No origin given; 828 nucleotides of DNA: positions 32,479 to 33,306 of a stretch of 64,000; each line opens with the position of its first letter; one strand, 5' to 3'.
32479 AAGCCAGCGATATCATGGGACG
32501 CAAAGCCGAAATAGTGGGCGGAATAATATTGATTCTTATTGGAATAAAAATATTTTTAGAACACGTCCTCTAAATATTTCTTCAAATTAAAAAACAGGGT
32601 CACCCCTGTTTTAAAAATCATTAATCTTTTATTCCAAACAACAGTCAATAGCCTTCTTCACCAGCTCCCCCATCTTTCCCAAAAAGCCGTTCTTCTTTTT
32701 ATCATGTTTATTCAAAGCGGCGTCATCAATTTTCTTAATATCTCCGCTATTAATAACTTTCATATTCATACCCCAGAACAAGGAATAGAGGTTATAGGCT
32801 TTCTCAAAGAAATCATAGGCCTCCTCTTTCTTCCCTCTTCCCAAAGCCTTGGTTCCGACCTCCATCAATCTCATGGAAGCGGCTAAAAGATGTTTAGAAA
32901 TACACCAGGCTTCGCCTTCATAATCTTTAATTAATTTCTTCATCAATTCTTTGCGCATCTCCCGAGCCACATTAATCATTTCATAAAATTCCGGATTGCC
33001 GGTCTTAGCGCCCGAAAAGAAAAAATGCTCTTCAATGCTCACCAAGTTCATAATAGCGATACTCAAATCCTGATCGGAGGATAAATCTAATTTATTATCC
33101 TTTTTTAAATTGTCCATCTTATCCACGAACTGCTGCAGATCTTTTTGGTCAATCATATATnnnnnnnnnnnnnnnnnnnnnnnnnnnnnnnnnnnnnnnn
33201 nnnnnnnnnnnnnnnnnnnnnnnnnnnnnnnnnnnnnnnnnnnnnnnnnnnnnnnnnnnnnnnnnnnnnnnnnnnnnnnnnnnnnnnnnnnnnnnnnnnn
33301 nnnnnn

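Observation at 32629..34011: Three-gene operon: CPHC thioredoxin-fold lipoprotein, CPVC polytopic membrane protein, and a soluble protein ending in CC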

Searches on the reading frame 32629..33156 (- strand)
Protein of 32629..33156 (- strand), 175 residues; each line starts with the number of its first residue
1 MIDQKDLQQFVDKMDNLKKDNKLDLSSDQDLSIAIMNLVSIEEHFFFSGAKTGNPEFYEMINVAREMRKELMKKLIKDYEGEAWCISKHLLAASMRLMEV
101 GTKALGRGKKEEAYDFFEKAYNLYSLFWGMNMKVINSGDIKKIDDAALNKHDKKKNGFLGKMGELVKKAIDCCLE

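Call 3: search_protein_families(library=pfam, proteins=[window:32629-33156:-], max_evalue=1)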
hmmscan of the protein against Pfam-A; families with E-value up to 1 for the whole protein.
window:32629-33156:- (175 aa): 1 family
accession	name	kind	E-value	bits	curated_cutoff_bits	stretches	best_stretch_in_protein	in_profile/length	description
PF15533.11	Ntox33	-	0.047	14.6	28.4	1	133-157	6-30/65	Bacterial toxin 33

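Call 4: search_protein_families(library=ncbifam, proteins=[window:32629-33156:-], max_evalue=1)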
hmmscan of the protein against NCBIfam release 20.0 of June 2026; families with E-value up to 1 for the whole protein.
window:32629-33156:- (175 aa): 0 families

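Call 14: find_homologous_proteins(query=window:32629-33156:-)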
Query window:32629-33156:- (175 aa): 7986 proteins with E <= 0.001 among 8000 candidates; the best 120 are listed.
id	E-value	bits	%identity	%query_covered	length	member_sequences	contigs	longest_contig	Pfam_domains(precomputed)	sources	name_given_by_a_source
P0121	1.2e-109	382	100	100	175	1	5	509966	-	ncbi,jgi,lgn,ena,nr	ncbi:MAG TPA: hypothetical protein PKI61_00100 [bacterium]|nr:hypothetical protein [bacterium] HPT29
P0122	1.9e-99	349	90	99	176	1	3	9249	-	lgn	-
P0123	2.6e-99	348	90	99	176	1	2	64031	-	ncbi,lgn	-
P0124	2.0e-90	319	82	99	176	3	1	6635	-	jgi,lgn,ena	-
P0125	4.5e-90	318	80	99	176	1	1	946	-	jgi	jgi:hypothetical protein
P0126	7.2e-90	317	80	99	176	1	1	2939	-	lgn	-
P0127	1.1e-89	317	79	99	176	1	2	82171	-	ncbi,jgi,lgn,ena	ncbi:MAG: hypothetical protein WC564_02810 [Patescibacteria group bacterium]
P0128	1.4e-89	317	78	99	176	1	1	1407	-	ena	-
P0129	2.1e-89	316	80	99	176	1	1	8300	-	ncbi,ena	ncbi:MAG: hypothetical protein WCJ57_03145 [Candidatus Falkowbacteria bacterium]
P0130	2.2e-89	316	80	99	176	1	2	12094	-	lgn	-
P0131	3.2e-89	315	79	99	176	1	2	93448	-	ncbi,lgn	-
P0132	3.4e-89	315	80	99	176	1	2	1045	-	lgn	-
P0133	4.9e-89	315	79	99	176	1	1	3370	-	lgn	-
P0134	6.7e-89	314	80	99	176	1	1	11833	-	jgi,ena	-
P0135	3.9e-88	312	79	99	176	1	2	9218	-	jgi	-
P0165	4.4e-83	295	76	98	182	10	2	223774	-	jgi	jgi:hypothetical protein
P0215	1.0e-81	291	73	99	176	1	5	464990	-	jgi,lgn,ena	-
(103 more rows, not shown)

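Call 24: predict_structure(alignment_id=A2)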
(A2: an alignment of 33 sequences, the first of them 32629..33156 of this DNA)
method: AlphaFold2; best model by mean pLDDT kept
length: 175 residues; sequences in the alignment: 33
mean_pLDDT: 69.3   pTM: 0.48
mean pLDDT of the five models: 69.3, 67.7, 64.4, 60.0, 56.4
residues with pLDDT >= 90: 5; 70-90: 86; 50-70: 68; < 50: 16
segments of 3 or more residues with pLDDT < 50: 20-25, 169-175
pLDDT, mean of each block of 10 residues (from residue 1): 58 57 52 72 74 81 76 62 70 79 86 87 80 72 69 64 55 38
secondary structure, 60 per line:
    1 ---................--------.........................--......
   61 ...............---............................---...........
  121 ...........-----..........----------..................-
elements in order: H4-19 H28-52 H55-75 H79-106 H110-131 H137-146 H157-174

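Call 26: search_solved_structures(query=A2, max_evalue=10)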
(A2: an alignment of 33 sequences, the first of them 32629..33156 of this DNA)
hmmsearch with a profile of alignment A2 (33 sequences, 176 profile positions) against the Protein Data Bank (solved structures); distinct sequences matched with E-value up to 10: 2.
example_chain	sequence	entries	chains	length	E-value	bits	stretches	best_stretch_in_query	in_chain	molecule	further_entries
8qah_A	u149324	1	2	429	0.056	16.8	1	35-126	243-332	sc-CC-8-58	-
4qfh_A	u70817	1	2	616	0.36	14.2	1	35-133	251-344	Glucose-6-phosphate isomerase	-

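Call 39: search_protein_representatives(alignment_id=A2)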
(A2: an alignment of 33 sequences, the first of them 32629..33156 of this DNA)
Query: 33 sequences, 176 profile positions. Proteins with E-value up to 0.001 (for the whole library): 622; up to 1e-10: 383; up to 1e-30: 105. The best 150 are listed.
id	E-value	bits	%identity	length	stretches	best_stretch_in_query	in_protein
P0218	4.8e-98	342.7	-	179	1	2-176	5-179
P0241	4.7e-88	310.2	-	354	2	3-176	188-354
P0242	3.1e-84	297.8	-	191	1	2-176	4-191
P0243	4.8e-79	280.9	-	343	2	4-176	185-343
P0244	3.6e-77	274.8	-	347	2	5-176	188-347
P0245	2.0e-72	259.3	-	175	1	3-176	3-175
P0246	2.0e-70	252.8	-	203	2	3-156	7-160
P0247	2.4e-65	236.3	-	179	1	6-176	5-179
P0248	5.0e-64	232.0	-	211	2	4-145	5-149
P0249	1.3e-61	224.2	-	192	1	3-176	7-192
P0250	3.6e-61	222.7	-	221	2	3-151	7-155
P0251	4.4e-61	222.4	-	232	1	13-176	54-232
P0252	1.0e-60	221.2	-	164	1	3-130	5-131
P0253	4.6e-60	219.1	-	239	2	3-176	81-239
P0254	9.2e-60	218.1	-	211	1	24-170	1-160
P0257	4.1e-58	212.7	-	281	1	3-151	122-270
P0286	1.9e-44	168.2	-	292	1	4-133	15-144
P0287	2.5e-44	167.8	-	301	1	10-134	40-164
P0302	2.1e-39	151.8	-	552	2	9-87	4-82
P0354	2.0e-29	119.3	-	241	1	10-176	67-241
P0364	1.6e-27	113.1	-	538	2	19-93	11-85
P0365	1.8e-27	112.9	-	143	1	22-132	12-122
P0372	9.1e-27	110.6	-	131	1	21-131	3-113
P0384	3.8e-25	105.4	-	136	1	25-131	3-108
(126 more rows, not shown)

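Call 40: search_protein_families(library=pfam, proteins=[P0302, P0364, P0286, P0287, P0257, P0241, P0365, P0372, P0384, P0354], max_evalue=0.01)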
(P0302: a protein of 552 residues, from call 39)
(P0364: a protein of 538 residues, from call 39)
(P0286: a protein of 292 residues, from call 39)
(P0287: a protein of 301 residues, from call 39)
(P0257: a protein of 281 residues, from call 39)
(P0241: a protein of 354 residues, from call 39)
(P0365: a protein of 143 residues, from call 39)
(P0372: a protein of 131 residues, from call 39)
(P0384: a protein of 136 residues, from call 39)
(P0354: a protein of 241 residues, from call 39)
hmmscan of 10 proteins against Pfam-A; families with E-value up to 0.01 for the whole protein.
P0302 (552 aa): 2 families
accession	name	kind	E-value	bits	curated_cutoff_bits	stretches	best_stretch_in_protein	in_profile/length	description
PF14890.11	Intein_splicing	-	7.6e-07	29.5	35.8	1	105-469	37-155/155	Intein splicing domain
PF14528.11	LAGLIDADG_3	-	3.8e-06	27.5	22.5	0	333-380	6-57/82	LAGLIDADG-like domain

P0364 (538 aa): 2 families
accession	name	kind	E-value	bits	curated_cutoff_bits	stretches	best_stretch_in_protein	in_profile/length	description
PF14528.11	LAGLIDADG_3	-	1e-13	51.8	22.5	2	336-413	6-78/82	LAGLIDADG-like domain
PF14890.11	Intein_splicing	-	0.0011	19.3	35.8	0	108-474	37-155/155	Intein splicing domain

P0286 (292 aa): 4 families
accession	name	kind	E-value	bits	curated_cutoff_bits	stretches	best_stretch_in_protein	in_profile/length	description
PF00462.30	Glutaredoxin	-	4.3e-08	33.7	22.9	1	164-232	1-58/60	Glutaredoxin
PF13098.12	Thioredoxin_2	-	7.9e-05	23.4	27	1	160-208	5-58/104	Thioredoxin-like domain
PF05768.20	Glrx-like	-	0.00012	22.7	26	1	164-207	2-45/77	Glutaredoxin-like domain (DUF836)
PF00085.26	Thioredoxin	-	0.00062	20.2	23.5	1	160-202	18-62/103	Thioredoxin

P0287 (301 aa): 3 families
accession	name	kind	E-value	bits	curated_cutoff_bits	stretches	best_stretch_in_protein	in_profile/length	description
PF13098.12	Thioredoxin_2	-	0.00036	21.3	27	0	181-213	7-37/104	Thioredoxin-like domain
PF00462.30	Glutaredoxin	-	0.0016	19.1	22.9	1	183-229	1-43/60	Glutaredoxin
PF05768.20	Glrx-like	-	0.0032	18.2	26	1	183-229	2-48/77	Glutaredoxin-like domain (DUF836)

P0257 (281 aa): 4 families
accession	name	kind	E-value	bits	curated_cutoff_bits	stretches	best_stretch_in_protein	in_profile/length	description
PF00085.26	Thioredoxin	-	2.3e-06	28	23.5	1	2-92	22-102/103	Thioredoxin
PF13098.12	Thioredoxin_2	-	0.00013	22.7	27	1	2-87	9-100/104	Thioredoxin-like domain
PF14595.12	Thioredoxin_9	-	0.00062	20.1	25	1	8-76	51-112/129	Thioredoxin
PF13258.11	DUF4049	-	0.0011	18.5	25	1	47-93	80-126/333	Domain of unknown function (DUF4049)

P0241 (354 aa): 1 family
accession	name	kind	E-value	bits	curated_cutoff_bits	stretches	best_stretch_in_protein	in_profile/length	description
PF15699.10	NPR1_interact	-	0.0044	18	27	0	241-265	10-34/109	NPR1 interacting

P0365 (143 aa): 0 families

P0372 (131 aa): 2 families
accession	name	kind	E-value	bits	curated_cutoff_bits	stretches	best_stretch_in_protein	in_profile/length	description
PF16785.10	SMBP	-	0.0052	17.4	29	0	71-106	73-107/111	Small metal-binding protein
PF04212.24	MIT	-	0.0052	17.3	30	0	74-109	1-36/66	MIT (microtubule interacting and transport) domain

P0384 (136 aa): 0 families

P0354 (241 aa): 0 families

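Call 43: find_related_loci(query=P0286, collection=metagenome_contigs, flank=6000)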
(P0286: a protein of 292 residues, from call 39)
Query P0286 (292 aa) in metagenome_contigs; peptide patterns used: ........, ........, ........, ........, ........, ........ (x = any residue, [..] = any of these).
121 stretches matched a pattern; 18 encode a relative of the query (tblastn E <= 1e-3); 18 distinct loci.
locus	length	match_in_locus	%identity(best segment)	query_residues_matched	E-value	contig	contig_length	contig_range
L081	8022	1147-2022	100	1-292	0e+0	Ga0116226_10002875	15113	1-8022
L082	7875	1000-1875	84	1-292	2e-170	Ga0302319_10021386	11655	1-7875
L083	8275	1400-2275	84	1-292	2e-170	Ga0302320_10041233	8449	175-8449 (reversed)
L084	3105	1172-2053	83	1-292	8e-180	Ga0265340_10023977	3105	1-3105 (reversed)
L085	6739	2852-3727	84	1-292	4e-170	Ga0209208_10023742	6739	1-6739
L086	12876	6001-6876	84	1-292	3e-169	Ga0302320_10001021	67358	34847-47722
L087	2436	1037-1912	84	1-292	0e+0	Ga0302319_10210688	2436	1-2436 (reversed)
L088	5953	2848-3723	84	1-292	6e-171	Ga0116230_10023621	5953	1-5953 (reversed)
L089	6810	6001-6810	93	1-270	3e-166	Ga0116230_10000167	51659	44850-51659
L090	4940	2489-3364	82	1-292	2e-167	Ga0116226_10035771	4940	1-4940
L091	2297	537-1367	66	16-292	2e-133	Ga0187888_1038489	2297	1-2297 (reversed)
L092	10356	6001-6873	83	1-292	3e-166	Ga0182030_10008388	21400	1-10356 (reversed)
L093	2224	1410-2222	63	18-288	3e-122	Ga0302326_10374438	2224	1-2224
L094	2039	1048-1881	58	14-292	8e-120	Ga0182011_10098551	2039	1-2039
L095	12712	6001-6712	79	1-292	2e-79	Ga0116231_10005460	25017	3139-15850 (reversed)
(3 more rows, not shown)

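Call 49: search_protein_families(library=pfam, alignment_id=A2, max_evalue=10)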
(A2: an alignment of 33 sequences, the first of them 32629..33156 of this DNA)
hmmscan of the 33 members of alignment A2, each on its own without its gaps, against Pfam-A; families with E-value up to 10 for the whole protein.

A. member 1, window:32629-33156:- (175 aa): 1 family
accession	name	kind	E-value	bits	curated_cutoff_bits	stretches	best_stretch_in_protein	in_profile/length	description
PF15533.11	Ntox33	-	0.047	14.6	28.4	1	133-157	6-30/65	Bacterial toxin 33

B. families by the number of members that match (of 33 scanned): 10 families
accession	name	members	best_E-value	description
PF15699.10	NPR1_interact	11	0.065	NPR1 interacting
PF15533.11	Ntox33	3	0.047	Bacterial toxin 33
PF24487.1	NDC80_loop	2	0.67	Kinetochore protein NDC80 loop region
PF08696.17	Dna2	1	0.06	DNA replication factor Dna2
PF19196.5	DUF5871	1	0.081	Family of unknown function (DUF5871)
PF10786.14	HI_0552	1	0.11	HI_0552 protein family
PF11885.13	DUF3405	1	0.11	Protein of unknown function (DUF3405)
PF06878.16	Pkip-1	1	0.17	Pkip-1 protein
PF22128.2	Alp7A_like_C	1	0.19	Alp7A C-terminal domain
PF09373.15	PMBR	1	0.51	Pseudomurein-binding repeat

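Call 53: find_homologous_proteins(query=P0365)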
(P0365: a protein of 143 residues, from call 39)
Query P0365 (143 aa): 1 proteins with E <= 0.001 among 37 candidates.
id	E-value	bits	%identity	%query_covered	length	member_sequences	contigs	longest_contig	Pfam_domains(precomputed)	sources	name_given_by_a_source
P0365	1.0e-86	306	100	100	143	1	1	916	-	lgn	-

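Call 54: find_encoding_contigs(protein=P0165, flank=5000, max_places=3)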
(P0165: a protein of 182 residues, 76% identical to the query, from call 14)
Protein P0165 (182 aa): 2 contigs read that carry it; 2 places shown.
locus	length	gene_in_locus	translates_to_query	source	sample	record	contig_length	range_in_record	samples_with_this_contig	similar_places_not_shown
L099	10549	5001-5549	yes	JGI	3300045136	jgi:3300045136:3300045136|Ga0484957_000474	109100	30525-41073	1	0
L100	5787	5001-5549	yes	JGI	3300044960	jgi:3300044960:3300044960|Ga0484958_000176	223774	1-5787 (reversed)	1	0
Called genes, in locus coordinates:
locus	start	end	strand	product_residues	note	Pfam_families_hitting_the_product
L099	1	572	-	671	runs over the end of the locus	PF00580:UvrD-helicase, PF13086:AAA_11 (weak), PF13245:AAA_19, PF13604:AAA_30 (faint), PF01443:Viral_helicase1 (faint), PF13087:AAA_12 (faint), PF13361:UvrD_C, PF13538:UvrD_C_2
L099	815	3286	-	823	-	-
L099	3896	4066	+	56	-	PF03773:ArsP_1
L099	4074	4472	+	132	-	-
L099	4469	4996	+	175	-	-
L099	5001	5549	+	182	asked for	-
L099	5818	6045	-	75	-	-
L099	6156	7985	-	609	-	PF13175:AAA_15, PF13304:AAA_21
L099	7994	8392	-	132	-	PF03852:Vsr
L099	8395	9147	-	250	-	PF11463:R-HINP1I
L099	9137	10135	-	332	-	PF00145:DNA_methylase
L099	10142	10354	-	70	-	PF13443:HTH_26, PF13744:HTH_37 (weak), PF13560:HTH_31, PF12844:HTH_19, PF01381:HTH_3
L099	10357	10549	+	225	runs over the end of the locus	-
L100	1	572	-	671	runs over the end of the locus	PF00580:UvrD-helicase, PF13086:AAA_11 (weak), PF13245:AAA_19, PF13604:AAA_30 (faint), PF01443:Viral_helicase1 (faint), PF13087:AAA_12 (faint), PF13361:UvrD_C, PF13538:UvrD_C_2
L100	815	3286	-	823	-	-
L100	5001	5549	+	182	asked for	-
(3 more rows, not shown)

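Call 55: find_encoding_contigs(protein=P0215, flank=5000, max_places=3)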
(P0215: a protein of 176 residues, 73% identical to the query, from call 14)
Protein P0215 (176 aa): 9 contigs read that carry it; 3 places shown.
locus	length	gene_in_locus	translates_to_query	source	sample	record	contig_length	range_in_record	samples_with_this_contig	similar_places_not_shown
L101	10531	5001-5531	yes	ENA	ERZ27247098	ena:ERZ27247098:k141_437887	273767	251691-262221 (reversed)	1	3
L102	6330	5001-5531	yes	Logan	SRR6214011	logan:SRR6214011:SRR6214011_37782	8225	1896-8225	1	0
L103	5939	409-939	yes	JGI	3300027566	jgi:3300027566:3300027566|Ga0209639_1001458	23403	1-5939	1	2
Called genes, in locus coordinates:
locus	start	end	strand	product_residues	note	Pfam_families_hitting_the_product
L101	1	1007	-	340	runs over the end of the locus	PF00089:Trypsin, PF13365:Trypsin_2, PF13180:PDZ_2, PF00595:PDZ (weak), PF17820:PDZ_6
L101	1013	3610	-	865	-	PF00690:Cation_ATPase_N, PF08282:Hydrolase_3 (faint), PF00122:E1-E2_ATPase, PF00702:Hydrolase, PF13246:Cation_ATPase, PF00689:Cation_ATPase_C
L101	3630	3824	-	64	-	-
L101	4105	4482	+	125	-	-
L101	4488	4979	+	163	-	-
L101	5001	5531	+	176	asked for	-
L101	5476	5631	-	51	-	-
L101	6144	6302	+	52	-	PF18930:DUF5679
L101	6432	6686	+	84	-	PF02201:SWIB, PF26291:SWIB_eIF2D (weak)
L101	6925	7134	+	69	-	PF18893:DUF5652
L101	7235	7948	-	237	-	PF18912:DZR_2, PF00156:Pribosyltran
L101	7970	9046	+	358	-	PF06723:MreB_Mbl (faint), PF11104:PilM_2, PF14450:FtsA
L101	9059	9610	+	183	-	-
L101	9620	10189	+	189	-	-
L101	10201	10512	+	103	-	-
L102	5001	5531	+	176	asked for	-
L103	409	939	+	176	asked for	-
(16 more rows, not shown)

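Call 56: search_dna_similar(query=P0286, collection=plasmids, mode=protein, max_evalue=0.001, max_rows=15)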
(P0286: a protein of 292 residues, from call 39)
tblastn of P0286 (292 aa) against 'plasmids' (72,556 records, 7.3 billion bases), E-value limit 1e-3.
No match.

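Call 57: search_dna_similar(query=P0286, collection=phages, mode=protein, max_evalue=0.001, max_rows=15)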
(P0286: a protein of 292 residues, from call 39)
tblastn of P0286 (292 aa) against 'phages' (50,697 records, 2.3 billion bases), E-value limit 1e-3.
No match.

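Call 74: search_protein_families(library=phrogs, proteins=[window:32629-33156:-, P0286, P0372], max_evalue=0.01)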
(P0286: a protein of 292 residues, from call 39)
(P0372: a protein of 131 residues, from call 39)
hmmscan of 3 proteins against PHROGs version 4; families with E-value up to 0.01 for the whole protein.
window:32629-33156:- (175 aa): 0 families

P0286 (292 aa): 1 family
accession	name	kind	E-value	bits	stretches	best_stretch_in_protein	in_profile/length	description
phrog_22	-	DNA, RNA and nucleotide metabolism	0.0007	20.7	1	161-237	70-132/162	thioredoxin domain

P0372 (131 aa): 0 families

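Call 79: search_solved_structures(query=A5, max_evalue=10)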
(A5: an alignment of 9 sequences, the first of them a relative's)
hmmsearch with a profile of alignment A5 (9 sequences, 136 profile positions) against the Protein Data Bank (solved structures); distinct sequences matched with E-value up to 10: 6.
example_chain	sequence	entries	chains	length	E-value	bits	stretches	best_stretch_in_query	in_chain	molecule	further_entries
8qah_A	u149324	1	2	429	0.012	19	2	18-122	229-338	sc-CC-8-58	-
7rkc_A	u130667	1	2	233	0.031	17.7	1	80-111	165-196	D_3_633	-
8tlp_A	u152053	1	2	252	0.34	14.3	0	81-111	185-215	D_3_633_8x, no peptide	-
8tm9_A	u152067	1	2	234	0.49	13.8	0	81-111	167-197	D_3_633_8x peptide bound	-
2wqh_A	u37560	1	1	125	0.62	13.5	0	91-116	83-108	CTPR3Y3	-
6xi6_A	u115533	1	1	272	7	10.1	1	87-129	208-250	helical fusion design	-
